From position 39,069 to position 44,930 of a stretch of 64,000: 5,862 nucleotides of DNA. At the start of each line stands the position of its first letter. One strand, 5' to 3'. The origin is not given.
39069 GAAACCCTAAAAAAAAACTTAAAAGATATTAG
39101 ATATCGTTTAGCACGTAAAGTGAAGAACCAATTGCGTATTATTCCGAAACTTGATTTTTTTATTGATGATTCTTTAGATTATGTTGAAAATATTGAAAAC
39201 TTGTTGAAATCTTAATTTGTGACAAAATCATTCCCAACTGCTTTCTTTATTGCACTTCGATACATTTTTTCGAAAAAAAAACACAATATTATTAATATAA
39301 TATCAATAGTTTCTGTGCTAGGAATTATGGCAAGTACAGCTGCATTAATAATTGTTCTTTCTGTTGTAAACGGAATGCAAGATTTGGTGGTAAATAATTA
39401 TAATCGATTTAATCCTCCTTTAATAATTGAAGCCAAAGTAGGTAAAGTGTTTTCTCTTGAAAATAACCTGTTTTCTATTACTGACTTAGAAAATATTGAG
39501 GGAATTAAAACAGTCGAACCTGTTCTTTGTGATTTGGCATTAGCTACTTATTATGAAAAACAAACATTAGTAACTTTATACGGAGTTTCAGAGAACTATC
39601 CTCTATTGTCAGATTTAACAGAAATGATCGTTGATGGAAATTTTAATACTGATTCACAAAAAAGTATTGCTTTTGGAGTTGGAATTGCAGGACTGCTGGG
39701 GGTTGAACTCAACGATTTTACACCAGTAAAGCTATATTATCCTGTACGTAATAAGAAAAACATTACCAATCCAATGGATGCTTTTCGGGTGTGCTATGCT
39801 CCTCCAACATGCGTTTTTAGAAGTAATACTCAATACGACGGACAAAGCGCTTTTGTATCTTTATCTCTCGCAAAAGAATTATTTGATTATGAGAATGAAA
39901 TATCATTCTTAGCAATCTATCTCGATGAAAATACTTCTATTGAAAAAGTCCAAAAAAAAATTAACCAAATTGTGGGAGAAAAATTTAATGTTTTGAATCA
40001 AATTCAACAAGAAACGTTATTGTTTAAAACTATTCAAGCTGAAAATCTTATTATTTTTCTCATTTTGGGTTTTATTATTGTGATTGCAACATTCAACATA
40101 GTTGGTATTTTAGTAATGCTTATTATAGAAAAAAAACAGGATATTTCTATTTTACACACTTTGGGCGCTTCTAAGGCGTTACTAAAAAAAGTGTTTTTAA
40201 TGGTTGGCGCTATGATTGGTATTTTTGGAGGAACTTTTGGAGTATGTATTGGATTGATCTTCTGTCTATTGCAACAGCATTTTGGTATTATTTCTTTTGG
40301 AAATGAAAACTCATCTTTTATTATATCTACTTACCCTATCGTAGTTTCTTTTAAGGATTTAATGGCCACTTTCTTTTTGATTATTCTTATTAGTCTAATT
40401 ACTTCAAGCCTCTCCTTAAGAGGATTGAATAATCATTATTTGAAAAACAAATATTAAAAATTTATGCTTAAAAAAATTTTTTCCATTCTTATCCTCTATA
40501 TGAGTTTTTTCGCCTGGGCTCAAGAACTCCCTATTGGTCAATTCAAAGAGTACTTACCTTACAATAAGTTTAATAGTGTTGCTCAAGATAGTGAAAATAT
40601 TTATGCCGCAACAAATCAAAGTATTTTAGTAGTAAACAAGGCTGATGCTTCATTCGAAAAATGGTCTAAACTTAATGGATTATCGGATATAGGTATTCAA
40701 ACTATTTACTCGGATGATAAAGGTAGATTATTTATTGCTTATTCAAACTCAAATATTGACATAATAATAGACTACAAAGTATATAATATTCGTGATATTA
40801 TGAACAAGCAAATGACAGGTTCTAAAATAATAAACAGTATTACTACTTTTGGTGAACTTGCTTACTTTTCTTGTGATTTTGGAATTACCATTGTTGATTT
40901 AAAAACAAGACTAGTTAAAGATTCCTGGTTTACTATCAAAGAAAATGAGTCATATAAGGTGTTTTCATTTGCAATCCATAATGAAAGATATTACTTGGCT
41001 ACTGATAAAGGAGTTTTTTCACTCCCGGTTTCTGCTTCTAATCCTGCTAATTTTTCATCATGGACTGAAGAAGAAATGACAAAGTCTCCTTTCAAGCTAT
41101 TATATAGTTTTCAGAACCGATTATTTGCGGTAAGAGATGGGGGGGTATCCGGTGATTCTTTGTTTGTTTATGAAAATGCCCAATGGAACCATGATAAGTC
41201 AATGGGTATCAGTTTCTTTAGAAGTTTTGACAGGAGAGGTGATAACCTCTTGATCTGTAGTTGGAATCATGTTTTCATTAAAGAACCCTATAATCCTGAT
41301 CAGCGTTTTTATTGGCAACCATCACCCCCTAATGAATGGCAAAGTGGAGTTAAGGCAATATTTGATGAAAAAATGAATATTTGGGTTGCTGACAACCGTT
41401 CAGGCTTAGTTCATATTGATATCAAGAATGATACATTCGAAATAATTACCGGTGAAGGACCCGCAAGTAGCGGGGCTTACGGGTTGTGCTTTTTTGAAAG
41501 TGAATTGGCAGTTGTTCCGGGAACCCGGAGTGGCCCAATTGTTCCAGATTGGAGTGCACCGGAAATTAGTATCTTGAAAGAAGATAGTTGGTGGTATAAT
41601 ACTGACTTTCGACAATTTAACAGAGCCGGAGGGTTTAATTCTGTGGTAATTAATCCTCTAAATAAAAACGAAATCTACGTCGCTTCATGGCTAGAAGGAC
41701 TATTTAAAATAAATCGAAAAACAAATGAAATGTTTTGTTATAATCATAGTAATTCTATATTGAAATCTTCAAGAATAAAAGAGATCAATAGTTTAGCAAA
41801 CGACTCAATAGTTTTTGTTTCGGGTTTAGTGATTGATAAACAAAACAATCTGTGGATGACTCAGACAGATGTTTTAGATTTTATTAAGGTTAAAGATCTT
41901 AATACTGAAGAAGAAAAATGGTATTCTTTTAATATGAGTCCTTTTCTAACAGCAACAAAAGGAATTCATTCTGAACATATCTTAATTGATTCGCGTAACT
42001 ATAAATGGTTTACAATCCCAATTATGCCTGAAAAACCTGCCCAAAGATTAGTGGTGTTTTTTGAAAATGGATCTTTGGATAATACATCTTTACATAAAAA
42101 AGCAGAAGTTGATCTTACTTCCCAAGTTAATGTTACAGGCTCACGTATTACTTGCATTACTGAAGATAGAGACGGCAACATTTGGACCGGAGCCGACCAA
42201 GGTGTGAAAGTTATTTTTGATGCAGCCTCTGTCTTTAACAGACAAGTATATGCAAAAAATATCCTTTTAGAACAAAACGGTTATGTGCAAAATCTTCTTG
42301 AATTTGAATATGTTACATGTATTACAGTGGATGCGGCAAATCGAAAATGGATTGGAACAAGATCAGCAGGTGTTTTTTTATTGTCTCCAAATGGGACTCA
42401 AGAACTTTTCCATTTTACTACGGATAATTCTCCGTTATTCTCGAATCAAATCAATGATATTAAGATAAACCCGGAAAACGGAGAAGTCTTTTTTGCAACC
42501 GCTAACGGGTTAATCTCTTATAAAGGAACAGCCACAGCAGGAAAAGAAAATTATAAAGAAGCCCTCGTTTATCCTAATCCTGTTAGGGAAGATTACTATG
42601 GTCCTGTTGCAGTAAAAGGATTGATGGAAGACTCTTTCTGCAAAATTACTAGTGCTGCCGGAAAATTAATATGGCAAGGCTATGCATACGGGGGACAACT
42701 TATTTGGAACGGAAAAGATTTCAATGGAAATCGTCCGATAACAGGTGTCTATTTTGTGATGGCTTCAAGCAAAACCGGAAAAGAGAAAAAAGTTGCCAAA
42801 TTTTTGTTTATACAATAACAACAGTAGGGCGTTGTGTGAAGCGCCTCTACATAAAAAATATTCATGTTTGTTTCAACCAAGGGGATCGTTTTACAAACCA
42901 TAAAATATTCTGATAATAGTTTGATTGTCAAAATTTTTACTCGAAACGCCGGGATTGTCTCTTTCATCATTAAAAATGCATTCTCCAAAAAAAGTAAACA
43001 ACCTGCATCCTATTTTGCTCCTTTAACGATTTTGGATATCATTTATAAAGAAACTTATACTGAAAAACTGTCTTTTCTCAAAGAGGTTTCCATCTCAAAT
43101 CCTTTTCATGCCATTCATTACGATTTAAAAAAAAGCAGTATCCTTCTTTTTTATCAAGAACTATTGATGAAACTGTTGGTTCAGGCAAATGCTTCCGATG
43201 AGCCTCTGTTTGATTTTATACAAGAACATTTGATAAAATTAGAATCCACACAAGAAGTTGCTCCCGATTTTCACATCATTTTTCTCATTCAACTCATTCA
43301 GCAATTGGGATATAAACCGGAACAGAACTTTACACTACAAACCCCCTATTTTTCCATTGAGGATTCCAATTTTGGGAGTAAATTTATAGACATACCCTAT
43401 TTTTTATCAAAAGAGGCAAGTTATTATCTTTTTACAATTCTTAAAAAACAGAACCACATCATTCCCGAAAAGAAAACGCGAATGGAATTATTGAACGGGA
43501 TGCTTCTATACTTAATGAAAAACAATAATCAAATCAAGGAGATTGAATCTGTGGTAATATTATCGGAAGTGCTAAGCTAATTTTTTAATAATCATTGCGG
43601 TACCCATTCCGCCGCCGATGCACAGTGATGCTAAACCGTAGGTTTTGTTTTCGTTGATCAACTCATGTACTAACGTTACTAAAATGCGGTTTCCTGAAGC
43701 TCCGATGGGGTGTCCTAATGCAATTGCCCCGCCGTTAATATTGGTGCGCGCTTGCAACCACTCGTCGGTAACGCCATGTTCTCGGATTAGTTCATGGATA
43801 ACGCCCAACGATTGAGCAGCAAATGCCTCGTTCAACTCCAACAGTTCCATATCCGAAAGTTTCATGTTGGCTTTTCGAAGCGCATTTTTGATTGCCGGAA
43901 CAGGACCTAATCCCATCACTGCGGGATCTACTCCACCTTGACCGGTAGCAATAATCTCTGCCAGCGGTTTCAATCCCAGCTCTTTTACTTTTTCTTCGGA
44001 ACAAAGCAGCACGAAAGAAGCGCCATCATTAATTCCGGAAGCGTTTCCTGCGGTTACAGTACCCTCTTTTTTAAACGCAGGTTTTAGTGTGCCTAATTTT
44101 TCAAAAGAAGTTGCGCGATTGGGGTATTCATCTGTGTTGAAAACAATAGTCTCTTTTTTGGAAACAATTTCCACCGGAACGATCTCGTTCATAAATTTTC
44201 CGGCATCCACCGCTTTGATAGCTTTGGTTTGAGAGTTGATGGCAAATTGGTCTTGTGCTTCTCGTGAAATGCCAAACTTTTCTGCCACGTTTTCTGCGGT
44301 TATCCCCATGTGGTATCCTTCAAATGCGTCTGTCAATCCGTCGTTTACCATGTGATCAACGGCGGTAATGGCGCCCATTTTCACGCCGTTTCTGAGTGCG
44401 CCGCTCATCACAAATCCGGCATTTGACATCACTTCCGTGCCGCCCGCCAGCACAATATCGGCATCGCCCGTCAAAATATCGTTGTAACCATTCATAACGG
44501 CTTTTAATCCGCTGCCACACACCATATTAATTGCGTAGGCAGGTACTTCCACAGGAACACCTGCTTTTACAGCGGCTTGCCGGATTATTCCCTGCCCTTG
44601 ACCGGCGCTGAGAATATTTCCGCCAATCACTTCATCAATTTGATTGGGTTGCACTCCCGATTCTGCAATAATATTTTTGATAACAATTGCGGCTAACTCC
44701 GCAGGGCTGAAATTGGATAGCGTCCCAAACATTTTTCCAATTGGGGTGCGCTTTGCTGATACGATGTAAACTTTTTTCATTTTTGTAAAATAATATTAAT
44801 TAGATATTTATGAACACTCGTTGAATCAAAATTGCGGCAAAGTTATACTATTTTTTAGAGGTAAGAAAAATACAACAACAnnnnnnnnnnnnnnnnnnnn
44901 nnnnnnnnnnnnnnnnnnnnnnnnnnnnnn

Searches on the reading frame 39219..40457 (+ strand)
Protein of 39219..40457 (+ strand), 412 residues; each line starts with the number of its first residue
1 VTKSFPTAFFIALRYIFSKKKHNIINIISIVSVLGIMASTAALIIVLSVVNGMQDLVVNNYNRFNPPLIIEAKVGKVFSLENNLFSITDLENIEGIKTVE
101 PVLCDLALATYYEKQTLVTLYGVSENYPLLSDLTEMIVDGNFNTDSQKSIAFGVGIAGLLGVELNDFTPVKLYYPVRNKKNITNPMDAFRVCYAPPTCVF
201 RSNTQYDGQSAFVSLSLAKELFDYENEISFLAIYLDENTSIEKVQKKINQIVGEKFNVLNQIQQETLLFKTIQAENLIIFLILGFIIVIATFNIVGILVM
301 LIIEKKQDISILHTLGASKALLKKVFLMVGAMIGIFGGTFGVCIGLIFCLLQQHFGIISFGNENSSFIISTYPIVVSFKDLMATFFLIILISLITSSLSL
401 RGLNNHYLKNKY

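Call 10: search_protein_families(library=pfam, proteins=[window:39219-40457:+], max_evalue=0.0001)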
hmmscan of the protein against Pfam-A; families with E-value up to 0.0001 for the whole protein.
window:39219-40457:+ (412 aa): 2 families
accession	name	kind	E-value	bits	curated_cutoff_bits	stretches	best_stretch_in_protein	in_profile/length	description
PF02687.27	FtsX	-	3.7e-11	43.5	25.5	1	281-405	2-117/120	FtsX-like permease C-terminal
PF12704.14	MacB_PCD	-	8.9e-11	42.9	27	1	29-250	1-206/207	MacB-like periplasmic core domain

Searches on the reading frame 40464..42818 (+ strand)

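Call 10: search_protein_families(library=pfam, proteins=[window:40464-42818:+], max_evalue=0.0001)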
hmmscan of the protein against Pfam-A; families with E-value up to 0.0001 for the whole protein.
window:40464-42818:+ (784 aa): 2 families
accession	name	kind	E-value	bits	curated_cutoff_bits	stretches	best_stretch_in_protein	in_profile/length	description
PF21544.3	PorZ_N_b_propeller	-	3.8e-31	108.9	27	1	46-201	1-154/154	TSS9, PorZ, N-terminal beta-propeller domain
PF07494.17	Reg_prop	-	2e-11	43.1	20.4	0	558-577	3-22/24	Two component regulator propeller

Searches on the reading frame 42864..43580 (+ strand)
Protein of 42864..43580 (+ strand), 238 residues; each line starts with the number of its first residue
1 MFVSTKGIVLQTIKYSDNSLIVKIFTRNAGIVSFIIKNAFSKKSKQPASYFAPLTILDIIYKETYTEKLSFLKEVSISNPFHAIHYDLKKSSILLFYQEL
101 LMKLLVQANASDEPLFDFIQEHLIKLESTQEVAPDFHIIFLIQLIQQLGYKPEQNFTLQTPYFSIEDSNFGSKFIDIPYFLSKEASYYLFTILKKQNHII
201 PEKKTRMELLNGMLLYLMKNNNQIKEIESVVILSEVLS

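Call 10: search_protein_families(library=pfam, proteins=[window:42864-43580:+], max_evalue=0.0001)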
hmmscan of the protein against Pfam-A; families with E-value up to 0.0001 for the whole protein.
window:42864-43580:+ (238 aa): 2 families
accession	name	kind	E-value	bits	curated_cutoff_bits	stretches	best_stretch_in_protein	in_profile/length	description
PF11967.14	RecO_N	-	1.2e-17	64.1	27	1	1-81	1-80/80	Recombination protein O N terminal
PF02565.21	RecO_C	-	1.1e-08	35.4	22.1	1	86-154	2-68/157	Recombination protein O C terminal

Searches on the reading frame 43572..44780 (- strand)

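Call 10: search_protein_families(library=pfam, proteins=[window:43572-44780:-], max_evalue=0.0001)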
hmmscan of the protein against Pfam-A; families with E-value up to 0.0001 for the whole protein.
window:43572-44780:- (402 aa): 3 families
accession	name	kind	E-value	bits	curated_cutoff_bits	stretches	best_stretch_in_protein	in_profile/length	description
PF00108.29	Thiolase_N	-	3.5e-99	331.8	26.4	1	4-263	1-260/260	Thiolase, N-terminal domain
PF02803.24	Thiolase_C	-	1.7e-43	147.6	27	1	270-400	1-123/123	Thiolase, C-terminal domain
PF00109.32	ketoacyl-synt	-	1.1e-05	25.6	20.8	1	80-122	166-208/252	Beta-ketoacyl synthase, N-terminal domain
